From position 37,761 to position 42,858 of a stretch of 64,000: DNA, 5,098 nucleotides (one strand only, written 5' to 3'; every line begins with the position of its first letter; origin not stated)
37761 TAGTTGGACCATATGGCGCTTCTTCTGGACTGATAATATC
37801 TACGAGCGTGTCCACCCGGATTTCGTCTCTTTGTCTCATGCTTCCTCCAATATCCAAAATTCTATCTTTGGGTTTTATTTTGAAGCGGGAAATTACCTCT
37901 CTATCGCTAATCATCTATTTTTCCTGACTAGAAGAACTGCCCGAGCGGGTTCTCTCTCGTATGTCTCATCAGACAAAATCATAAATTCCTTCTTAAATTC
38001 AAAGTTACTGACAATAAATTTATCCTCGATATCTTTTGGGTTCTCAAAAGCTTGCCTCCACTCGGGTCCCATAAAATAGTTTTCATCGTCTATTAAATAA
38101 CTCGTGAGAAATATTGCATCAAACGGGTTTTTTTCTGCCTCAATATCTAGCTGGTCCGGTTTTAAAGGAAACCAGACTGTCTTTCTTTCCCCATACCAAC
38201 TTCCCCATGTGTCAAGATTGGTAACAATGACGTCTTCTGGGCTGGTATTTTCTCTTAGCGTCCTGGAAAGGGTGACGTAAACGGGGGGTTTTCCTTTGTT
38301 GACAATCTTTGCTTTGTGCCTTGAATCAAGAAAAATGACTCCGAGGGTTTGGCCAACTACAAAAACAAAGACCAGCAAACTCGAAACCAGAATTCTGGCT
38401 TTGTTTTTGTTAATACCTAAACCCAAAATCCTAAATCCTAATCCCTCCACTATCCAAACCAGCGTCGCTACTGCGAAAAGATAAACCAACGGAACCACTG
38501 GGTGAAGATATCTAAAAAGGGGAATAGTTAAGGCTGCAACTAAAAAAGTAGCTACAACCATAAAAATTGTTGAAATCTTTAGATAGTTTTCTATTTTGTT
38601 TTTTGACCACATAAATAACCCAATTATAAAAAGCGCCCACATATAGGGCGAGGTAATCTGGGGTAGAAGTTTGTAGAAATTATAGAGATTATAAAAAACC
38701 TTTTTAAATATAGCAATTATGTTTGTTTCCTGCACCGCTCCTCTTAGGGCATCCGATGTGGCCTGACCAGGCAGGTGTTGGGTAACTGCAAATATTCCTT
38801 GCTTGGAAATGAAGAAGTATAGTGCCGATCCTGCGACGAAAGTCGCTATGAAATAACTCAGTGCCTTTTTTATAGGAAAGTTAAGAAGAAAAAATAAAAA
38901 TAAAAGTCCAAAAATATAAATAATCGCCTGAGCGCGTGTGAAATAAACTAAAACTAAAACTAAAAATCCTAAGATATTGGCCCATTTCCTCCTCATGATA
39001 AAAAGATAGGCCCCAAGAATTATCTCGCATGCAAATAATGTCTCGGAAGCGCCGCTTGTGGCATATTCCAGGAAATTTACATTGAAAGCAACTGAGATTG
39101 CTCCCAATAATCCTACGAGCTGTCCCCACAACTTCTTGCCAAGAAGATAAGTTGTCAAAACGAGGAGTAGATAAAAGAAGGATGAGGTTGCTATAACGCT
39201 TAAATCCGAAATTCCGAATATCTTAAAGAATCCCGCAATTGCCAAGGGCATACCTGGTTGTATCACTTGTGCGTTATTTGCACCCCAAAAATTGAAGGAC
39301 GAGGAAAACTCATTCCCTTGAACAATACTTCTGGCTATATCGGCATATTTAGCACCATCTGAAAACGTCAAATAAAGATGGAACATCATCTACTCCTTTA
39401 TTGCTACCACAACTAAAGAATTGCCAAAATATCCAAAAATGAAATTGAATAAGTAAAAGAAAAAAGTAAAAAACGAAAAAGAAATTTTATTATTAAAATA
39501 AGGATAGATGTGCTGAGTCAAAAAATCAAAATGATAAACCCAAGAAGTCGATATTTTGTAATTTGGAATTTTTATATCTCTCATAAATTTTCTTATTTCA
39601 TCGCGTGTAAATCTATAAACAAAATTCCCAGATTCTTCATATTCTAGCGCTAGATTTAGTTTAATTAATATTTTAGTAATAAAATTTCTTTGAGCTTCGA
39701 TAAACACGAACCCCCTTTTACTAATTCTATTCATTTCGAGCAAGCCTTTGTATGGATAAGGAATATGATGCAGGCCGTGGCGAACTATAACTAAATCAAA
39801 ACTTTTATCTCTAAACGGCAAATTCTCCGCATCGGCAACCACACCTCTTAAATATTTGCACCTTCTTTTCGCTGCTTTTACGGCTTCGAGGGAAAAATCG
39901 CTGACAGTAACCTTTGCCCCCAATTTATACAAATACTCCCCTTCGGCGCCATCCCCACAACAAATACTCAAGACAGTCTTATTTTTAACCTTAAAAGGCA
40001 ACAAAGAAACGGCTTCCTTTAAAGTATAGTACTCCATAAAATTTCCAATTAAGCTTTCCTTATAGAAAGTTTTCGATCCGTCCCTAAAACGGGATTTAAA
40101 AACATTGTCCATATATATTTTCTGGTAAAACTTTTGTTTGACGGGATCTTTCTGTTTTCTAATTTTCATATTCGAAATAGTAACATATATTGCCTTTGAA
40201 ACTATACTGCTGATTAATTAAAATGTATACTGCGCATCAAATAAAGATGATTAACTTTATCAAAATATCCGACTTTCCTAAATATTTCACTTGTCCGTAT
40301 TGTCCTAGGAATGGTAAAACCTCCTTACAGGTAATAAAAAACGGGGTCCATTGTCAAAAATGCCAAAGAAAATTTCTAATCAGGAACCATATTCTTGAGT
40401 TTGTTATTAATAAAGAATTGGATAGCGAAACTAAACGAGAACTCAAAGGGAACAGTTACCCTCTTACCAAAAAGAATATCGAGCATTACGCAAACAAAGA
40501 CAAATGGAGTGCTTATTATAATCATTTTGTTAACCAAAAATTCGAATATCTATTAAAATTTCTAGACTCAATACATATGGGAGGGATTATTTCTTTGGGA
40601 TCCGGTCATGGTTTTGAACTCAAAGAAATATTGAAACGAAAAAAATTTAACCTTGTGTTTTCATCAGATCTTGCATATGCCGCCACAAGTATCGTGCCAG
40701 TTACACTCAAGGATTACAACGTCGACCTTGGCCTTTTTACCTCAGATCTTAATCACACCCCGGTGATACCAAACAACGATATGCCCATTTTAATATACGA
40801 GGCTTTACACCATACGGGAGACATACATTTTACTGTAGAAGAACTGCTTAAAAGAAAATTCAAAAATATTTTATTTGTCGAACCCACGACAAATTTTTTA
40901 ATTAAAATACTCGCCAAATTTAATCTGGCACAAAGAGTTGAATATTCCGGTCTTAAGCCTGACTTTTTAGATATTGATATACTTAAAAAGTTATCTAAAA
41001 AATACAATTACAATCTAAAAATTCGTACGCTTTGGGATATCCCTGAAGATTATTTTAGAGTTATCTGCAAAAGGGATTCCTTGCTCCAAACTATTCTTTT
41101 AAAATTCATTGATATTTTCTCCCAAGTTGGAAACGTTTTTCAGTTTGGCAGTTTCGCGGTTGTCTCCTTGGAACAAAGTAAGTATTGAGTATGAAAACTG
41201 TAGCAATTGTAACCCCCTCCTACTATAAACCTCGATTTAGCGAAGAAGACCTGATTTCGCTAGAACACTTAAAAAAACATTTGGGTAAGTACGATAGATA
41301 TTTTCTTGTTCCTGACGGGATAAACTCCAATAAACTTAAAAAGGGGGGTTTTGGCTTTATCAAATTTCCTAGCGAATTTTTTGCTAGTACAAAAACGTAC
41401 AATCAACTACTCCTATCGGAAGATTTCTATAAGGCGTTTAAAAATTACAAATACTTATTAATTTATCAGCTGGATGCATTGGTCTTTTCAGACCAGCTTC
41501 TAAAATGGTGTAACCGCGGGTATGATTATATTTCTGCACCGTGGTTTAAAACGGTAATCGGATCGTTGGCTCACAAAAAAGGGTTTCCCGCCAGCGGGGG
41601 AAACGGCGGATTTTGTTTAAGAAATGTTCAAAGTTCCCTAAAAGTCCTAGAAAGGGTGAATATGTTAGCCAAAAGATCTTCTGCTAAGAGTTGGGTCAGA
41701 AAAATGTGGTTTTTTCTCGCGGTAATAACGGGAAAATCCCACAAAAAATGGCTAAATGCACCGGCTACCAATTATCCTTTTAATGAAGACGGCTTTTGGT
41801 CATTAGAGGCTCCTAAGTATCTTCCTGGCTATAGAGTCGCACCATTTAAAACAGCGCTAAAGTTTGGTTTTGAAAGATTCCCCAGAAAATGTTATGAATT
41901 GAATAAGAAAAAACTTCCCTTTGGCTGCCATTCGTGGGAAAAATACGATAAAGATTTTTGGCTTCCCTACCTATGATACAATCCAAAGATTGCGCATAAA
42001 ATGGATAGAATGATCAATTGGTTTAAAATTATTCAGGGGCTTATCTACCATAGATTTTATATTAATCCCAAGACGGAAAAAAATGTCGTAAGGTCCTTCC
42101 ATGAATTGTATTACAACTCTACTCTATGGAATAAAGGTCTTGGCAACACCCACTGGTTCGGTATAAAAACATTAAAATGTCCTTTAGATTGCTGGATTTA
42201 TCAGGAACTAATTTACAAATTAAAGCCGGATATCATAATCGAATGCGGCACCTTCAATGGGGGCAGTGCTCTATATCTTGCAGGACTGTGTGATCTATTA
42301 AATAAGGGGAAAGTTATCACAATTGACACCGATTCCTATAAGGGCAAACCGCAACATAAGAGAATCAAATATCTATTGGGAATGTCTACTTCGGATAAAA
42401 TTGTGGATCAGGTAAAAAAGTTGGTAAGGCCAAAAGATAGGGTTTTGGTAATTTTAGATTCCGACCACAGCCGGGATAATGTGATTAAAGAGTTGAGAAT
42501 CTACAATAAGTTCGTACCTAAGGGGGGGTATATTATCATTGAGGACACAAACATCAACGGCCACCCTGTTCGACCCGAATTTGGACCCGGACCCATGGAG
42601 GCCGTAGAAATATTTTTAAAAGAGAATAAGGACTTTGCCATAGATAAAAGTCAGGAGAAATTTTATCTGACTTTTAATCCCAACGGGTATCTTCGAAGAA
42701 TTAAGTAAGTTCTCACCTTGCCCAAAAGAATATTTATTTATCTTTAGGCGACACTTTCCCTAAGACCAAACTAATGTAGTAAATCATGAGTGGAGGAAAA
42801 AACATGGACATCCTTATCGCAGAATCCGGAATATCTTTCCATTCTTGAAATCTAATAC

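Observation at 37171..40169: Recurrent 'polytopic membrane protein + SAM methyltransferase' modules with 4-nt start/stop overlaps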

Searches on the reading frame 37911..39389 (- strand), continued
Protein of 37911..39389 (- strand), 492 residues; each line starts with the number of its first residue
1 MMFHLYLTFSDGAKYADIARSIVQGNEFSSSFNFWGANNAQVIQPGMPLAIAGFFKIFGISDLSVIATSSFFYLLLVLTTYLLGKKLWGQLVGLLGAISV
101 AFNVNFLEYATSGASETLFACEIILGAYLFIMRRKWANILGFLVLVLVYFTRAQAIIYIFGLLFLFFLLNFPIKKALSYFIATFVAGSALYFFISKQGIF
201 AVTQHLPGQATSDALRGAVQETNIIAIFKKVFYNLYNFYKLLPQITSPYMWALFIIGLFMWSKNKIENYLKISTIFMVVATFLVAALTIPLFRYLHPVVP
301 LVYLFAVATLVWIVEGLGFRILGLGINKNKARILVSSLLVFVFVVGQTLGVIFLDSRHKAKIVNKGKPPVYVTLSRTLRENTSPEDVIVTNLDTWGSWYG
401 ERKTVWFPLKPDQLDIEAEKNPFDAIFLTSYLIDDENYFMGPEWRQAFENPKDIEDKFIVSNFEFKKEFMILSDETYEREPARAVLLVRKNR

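Call 24: find_encoding_contigs(protein=P0001, flank=10000, max_places=1)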
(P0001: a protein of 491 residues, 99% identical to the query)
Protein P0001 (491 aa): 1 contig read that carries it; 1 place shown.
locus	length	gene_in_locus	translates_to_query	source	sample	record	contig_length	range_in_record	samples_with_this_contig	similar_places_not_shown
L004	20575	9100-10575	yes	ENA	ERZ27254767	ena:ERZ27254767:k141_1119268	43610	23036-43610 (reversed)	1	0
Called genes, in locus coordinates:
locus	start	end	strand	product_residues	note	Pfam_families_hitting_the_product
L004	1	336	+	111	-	?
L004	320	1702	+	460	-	-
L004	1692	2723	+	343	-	-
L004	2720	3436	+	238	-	PF13489:Methyltransf_23, PF08242:Methyltransf_12 (weak), PF13649:Methyltransf_25 (weak)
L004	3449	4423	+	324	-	-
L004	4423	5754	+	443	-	PF13231:PMT_2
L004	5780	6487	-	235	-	PF04989:RMNT_CmcI, PF13578:Methyltransf_24 (weak)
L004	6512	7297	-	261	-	PF18922:DUF5672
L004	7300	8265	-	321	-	-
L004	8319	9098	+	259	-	PF01209:Ubie_methyltran, PF13489:Methyltransf_23, PF13847:Methyltransf_31, PF08241:Methyltransf_11, PF08242:Methyltransf_12, PF13649:Methyltransf_25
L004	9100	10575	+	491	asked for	-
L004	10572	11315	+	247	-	PF07021:MetW (weak), PF08241:Methyltransf_11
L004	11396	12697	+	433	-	PF01943:Polysacc_synt, PF13440:Polysacc_synt_3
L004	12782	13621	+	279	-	PF00535:Glycos_transf_2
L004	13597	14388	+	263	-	PF05401:NodS (weak), PF01209:Ubie_methyltran, PF07021:MetW, PF13489:Methyltransf_23, PF08241:Methyltransf_11, PF08242:Methyltransf_12, PF13649:Methyltransf_25, PF13847:Methyltransf_31, +3 more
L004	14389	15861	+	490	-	PF13231:PMT_2 (weak)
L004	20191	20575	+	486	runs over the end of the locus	PF13231:PMT_2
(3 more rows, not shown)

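Call 26: find_related_loci(query=A1, collection=genome_contigs, flank=6000)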
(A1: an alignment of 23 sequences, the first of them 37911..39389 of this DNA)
Query A1 (492 aa) in genome_contigs; peptide patterns used: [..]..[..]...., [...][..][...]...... (x = any residue, [..] = any of these).
464 stretches matched a pattern; 35 encode a relative of the query (tblastn E <= 1e-3); 32 distinct loci.
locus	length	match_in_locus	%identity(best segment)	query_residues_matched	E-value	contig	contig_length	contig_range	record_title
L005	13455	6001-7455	72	6-491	0e+0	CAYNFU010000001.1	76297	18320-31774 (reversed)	MAG TPA_asm: uncultured Gammaproteobacteria bacterium isolate SRP050083_co2_220 genome assembly, contig: NODE_108_length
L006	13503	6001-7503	56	6-490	2e-168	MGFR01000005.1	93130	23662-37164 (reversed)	MAG: Candidatus Woesebacteria bacterium RBG_13_46_13 RBG_13_scaffold_25, whole genome shotgun sequence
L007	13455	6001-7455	53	6-490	7e-161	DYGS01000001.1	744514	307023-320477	MAG TPA_asm: Candidatus Microgenomatus sp. isolate BE2012_5_35_30 Afr_mines_BE2012_3_length_744514_cov_13_281153, whole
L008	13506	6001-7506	51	6-490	4e-159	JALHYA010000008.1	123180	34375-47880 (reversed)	MAG: Patescibacteria group bacterium isolate PFL142 seq_1300431, whole genome shotgun sequence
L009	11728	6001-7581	50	6-492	1e-155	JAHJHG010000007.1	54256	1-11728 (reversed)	MAG: Patescibacteria group bacterium isolate Modern_marine_planktonic.mb.16 Modern_marine_plan.mb.16_k141_695771, whole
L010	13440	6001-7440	52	4-489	7e-154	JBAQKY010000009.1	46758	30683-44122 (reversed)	MAG: Microgenomates group bacterium isolate MFD12071_ilm_asm_bin3 k127_2707, whole genome shotgun sequence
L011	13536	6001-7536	49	4-490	9e-154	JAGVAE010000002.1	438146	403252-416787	MAG: Candidatus Woesebacteria bacterium isolate DeMMO6_57 c_000000045538, whole genome shotgun sequence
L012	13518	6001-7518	49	4-490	2e-151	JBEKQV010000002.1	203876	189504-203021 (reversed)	MAG: Candidatus Microgenomates bacterium isolate SPRUCE 496 SPRUCE_496_2, whole genome shotgun sequence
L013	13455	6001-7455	51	2-490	7e-151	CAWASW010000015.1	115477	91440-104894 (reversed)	MAG: Candidatus Woesebacteria bacterium isolate MFD02832.bin.1.153 genome assembly, contig: contig_41427, whole genome s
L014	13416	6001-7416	49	6-489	4e-147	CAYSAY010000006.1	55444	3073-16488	MAG TPA_asm: uncultured Gammaproteobacteria bacterium isolate ERP113451_co1_283 genome assembly, contig: NODE_439_length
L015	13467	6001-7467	50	1-487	6e-144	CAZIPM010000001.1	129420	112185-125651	MAG TPA_asm: uncultured Gammaproteobacteria bacterium isolate SRP050083_co2_604 genome assembly, contig: NODE_30_length_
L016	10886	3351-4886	48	4-490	2e-143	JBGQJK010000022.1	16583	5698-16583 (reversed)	MAG: Patescibacteria group bacterium isolate OBJ2_061818_070_25 k141_1238582_length_16583_cov_7.0229, whole genome shotg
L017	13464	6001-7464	50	4-489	4e-141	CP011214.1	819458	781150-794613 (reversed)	MAG: Candidatus Woesebacteria bacterium GW2011_GWF1_31_35 chromosome, complete genome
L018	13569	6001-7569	46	5-490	3e-137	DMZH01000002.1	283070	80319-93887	MAG TPA_asm: Candidatus Woesebacteria bacterium isolate UBA8517 contig_17954, whole genome shotgun sequence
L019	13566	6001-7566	56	6-492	3e-176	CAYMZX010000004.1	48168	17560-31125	MAG TPA_asm: uncultured Gammaproteobacteria bacterium isolate SRP231805_co4_134 genome assembly, contig: k141_102669, wh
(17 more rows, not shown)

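Call 49: search_solved_structures(query=A1, max_evalue=1)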
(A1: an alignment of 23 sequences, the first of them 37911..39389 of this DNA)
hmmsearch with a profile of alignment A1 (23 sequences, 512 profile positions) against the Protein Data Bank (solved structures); distinct sequences matched with E-value up to 1: 1.
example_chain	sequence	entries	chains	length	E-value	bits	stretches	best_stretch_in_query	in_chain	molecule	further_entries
6m5y_A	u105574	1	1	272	0.1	14.7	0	407-454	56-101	Galectin-1,Galectin-1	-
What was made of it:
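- Closest known: ArnT / PMT. Different: No sequence-level match to any PDB chain (call 49).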

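Call 58: predict_structure(alignment_id=A1)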
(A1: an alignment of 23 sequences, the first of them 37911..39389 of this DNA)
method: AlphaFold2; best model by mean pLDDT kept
length: 492 residues; sequences in the alignment: 23
mean_pLDDT: 80.0   pTM: 0.74
mean pLDDT of the five models: 80.0, 79.5, 78.6, 78.0, 77.7
residues with pLDDT >= 90: 178; 70-90: 199; 50-70: 77; < 50: 38
segments of 3 or more residues with pLDDT < 50: 1-9, 33-36, 198-200, 207-219, 394-400
pLDDT, mean of each block of 10 residues (from residue 1): 33 78 84 53 85 93 88 98 97 96 90 89 98 95 94 85 97 95 88 59 48 42 68 74 83 91 92 92 69 78 95 81 69 90 85 70 78 82 81 52 60 64 84 65 85 87 92 84 91 67
secondary structure, 60 per line:
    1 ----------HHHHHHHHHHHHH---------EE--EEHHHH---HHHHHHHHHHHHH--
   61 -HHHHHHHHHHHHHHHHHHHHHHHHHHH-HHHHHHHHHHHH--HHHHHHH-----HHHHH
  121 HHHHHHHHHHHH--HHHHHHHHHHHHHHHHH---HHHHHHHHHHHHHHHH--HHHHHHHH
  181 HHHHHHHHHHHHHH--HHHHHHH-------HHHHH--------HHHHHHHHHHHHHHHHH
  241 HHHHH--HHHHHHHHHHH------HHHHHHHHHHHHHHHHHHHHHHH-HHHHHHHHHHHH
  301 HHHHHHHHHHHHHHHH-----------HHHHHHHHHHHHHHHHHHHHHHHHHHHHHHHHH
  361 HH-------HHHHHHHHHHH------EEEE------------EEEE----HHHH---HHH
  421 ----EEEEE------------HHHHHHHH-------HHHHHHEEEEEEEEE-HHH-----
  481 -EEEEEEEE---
elements in order: H11-23 H39-42 H46-58 H62-88 H90-101 H104-110 H116-132 H135-151 H155-170 H173-194 H197-203 H211-215 H224-245 H248-258 H265-287 H289-316 H328-362 H370-380 E387-390 E403-406 H411-414 E425-429 H442-449 H457-462 E463-471 E482-489
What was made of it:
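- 37911..39389 (-): GTC*: ArnT/PMT-like GT-C-fold glycosyltransferase (492 aa), a variant that lacks TM1. The AF2 model has pLDDT 80 (call 58).
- On GT-C glycosyltransferase superfamily (for 37911-39389): The AF2 model has pLDDT 80 and pTM 0.74 (call 58).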

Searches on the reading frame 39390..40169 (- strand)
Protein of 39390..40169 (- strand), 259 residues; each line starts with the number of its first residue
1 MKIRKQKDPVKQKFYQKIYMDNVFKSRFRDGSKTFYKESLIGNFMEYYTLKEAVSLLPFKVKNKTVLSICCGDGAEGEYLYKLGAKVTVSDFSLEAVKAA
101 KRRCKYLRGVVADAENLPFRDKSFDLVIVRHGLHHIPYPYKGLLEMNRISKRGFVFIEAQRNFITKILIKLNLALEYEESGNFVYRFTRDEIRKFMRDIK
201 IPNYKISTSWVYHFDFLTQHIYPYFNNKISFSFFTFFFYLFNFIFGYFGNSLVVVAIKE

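Call 3: search_protein_families(library=pfam, proteins=[window:39390-40169:-], max_evalue=0.01)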
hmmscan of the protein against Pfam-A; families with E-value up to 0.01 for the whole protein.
window:39390-40169:- (259 aa): 7 families
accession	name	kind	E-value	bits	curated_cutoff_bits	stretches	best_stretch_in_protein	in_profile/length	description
PF08241.18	Methyltransf_11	-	2.2e-18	67.1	21.2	1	67-153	1-90/95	Methyltransferase domain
PF13649.12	Methyltransf_25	-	1.7e-15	57.9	27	1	66-153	1-96/97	Methyltransferase domain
PF13489.12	Methyltransf_23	-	6.4e-12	45.9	27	1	50-197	9-155/164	Methyltransferase domain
PF13847.12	Methyltransf_31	-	9.9e-10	38.7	27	1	62-158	3-109/145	Methyltransferase domain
PF01209.24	Ubie_methyltran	-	2.2e-08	34.2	20.1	1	61-156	46-151/233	ubiE/COQ5 methyltransferase family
PF08242.18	Methyltransf_12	-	2.8e-08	34.8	30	1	67-151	1-93/98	Methyltransferase domain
PF07021.18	MetW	-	4.6e-05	23.6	21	1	65-155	16-107/193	Methionine biosynthesis protein MetW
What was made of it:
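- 39390..40169 (-): MT_B: class I SAM methyltransferase (259 aa) with a hydrophobic segment of about 20 aa just before its last strand. It is probably the first gene of the sub-operon. Methyltransf_11 scores 67 bits (call 3).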

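Call 12: search_protein_families(library=ncbifam, proteins=[window:39390-40169:-], max_evalue=0.01)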
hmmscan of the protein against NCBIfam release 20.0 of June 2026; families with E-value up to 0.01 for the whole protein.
window:39390-40169:- (259 aa): 29 families (the best 25 are shown)
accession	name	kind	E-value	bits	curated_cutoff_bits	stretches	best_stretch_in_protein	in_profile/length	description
NF001241.0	PRK00216.1-2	equivalog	1.9e-15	57.2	327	1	63-155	52-144/231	demethylmenaquinone methyltransferase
TIGR01934.1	MenG_MenH_UbiE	subfamily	1.3e-14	54.1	158.35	1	60-154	37-137/223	ubiquinone/menaquinone biosynthesis methyltransferase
NF045667.1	MTase_DVU1556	equivalog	7.3e-11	41.9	155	1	51-153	12-114/213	DVU_1556 family methyltransferase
NF001244.0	PRK00216.1-5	equivalog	9e-11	41.5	216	1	60-153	46-148/236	bifunctional demethylmenaquinone methyltransferase/2-methoxy-6-polyprenyl-1,4-benzoquinol methylase UbiE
NF045823.1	PthPhpthDimycoMt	equivalog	1.9e-09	37.1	300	1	61-159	65-167/256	phthiotriol/phenolphthiotriol dimycocerosates methyltransferase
NF001243.0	PRK00216.1-4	equivalog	8.2e-09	35.1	235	1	62-155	47-148/237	demethylmenaquinone methyltransferase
NF004452.0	PRK05785.1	equivalog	1.6e-08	34.3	207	1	53-170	41-159/228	hypothetical protein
TIGR02072.1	BioC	equivalog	8.3e-08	32.3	184.95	1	37-156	11-130/244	malonyl-ACP O-methyltransferase BioC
NF045825.1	FAmtase_mtf2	equivalog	1.1e-07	31.4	400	1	61-156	57-156/248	fatty-acid O-methyltransferase Mtf2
NF007610.0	PRK10258.1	equivalog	2.4e-07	30.4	342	1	62-155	42-135/251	malonyl-ACP O-methyltransferase BioC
TIGR02752.1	MenG_heptapren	equivalog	4.8e-07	29.5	419.85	1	62-154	45-145/231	demethylmenaquinone methyltransferase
NF001242.0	PRK00216.1-3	equivalog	5.4e-07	29.3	351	1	85-155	96-172/258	bifunctional demethylmenaquinone methyltransferase/2-methoxy-6-polyprenyl-1,4-benzoquinol methylase UbiE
NF008300.0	PRK11088.1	equivalog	2.6e-06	27.1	303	1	47-128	67-156/272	23S rRNA (guanine(745)-N(1))-methyltransferase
TIGR01983.1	UbiG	equivalog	5.7e-06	25.8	102.95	1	59-158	46-152/228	bifunctional 2-polyprenyl-6-hydroxyphenol methylase/3-demethylubiquinol 3-O-methyltransferase UbiG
NF001240.0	PRK00216.1-1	equivalog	1.8e-05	23.9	378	1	108-153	118-163/251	bifunctional demethylmenaquinone methyltransferase/2-methoxy-6-polyprenyl-1,4-benzoquinol methylase UbiE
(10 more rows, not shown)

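Call 100: search_solved_structures(query=window:39390-40169:-, max_evalue=0.0001)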
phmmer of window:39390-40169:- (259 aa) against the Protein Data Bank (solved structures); distinct sequences matched with E-value up to 0.0001: 6.
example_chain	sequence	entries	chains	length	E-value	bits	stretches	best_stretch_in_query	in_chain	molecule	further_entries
1ve3_A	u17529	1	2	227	1.6e-05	28.2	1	44-153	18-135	hypothetical protein PH0226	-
6uv6_A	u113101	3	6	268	3.4e-05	27.1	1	54-159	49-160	D-glucose O-methyltransferase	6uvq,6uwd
1vl5_A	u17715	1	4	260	7.2e-05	26.1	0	62-155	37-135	unknown conserved protein BH2331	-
3bus_A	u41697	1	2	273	7.9e-05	26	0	54-155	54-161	Methyltransferase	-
3cc8_A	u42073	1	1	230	8e-05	25.9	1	47-159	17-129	Putative methyltransferase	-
6uak_A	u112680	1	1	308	8.9e-05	25.8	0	97-163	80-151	SAM dependent methyltransferase LahSB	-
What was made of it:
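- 39390..40169 (-): A weak PDB match to D-glucose O-MT 6uv6 has E 3e-5 (call 100).
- On Class I SAM-dependent methyltransferases: Support comes only from genomic context and a weak hit of MT_B to D-glucose O-MT 6uv6 (E 3e-5, call 100).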

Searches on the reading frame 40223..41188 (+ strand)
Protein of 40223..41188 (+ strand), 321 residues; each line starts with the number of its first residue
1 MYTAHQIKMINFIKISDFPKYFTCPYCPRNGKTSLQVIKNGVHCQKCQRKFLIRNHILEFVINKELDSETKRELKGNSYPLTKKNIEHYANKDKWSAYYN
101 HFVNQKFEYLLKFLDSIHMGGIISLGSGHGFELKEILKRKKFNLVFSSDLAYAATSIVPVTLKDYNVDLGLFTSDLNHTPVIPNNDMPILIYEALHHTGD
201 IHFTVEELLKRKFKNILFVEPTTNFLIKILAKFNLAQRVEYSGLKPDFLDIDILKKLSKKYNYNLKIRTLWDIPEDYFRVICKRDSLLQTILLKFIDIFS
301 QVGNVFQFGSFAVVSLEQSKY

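Call 3: search_protein_families(library=pfam, proteins=[window:40223-41188:+], max_evalue=0.01)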
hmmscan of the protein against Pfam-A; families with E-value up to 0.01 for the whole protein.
window:40223-41188:+ (321 aa): 0 families

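Call 12: search_protein_families(library=ncbifam, proteins=[window:40223-41188:+], max_evalue=0.01)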
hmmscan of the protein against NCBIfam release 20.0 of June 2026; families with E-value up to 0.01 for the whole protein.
window:40223-41188:+ (321 aa): 1 family
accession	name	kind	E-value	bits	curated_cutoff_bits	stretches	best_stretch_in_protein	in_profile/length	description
NF041259.1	mono_DmmA_fam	domain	0.0086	16.4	60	0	21-57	51-86/101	dimethylamine monooxygenase subunit DmmA family protein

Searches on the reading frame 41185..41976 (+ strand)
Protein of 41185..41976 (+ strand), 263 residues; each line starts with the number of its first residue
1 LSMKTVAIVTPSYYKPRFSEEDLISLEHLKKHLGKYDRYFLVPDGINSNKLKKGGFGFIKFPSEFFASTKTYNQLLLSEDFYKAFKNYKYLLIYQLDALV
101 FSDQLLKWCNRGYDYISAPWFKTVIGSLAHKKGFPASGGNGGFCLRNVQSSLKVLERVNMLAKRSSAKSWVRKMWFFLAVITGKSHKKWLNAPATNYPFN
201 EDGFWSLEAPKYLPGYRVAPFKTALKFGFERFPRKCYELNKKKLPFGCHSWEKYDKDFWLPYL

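Call 3: search_protein_families(library=pfam, proteins=[window:41185-41976:+], max_evalue=0.01)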
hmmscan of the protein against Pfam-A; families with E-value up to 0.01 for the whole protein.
window:41185-41976:+ (263 aa): 1 family
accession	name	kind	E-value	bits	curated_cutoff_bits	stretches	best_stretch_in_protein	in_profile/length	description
PF18922.5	DUF5672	-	1.4e-53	181.4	24.4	1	58-249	4-164/164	Protein of unknown function (DUF5672)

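Call 61: search_protein_families(library=ncbifam, proteins=[window:41185-41976:+], max_evalue=0.001)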
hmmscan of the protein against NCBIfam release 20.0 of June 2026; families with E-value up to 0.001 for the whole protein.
window:41185-41976:+ (263 aa): 0 families

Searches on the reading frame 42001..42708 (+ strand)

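Call 3: search_protein_families(library=pfam, proteins=[window:42001-42708:+], max_evalue=0.01)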
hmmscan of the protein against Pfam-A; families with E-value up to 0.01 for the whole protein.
window:42001-42708:+ (235 aa): 4 families
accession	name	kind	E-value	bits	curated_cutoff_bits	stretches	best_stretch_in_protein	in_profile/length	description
PF04989.18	RMNT_CmcI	-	4.8e-61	206.5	23.2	1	48-234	5-206/206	Rhamnosyl O-methyltransferase/CmcI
PF13578.12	Methyltransf_24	-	9.5e-07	30.1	26.3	1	80-183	1-105/105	Methyltransferase domain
PF01596.23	Methyltransf_3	-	0.00088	19.1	22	1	79-224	48-193/204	O-methyltransferase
PF05711.17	TylF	-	0.0062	16.3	23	0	77-123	93-138/264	Macrocin-O-methyltransferase (TylF)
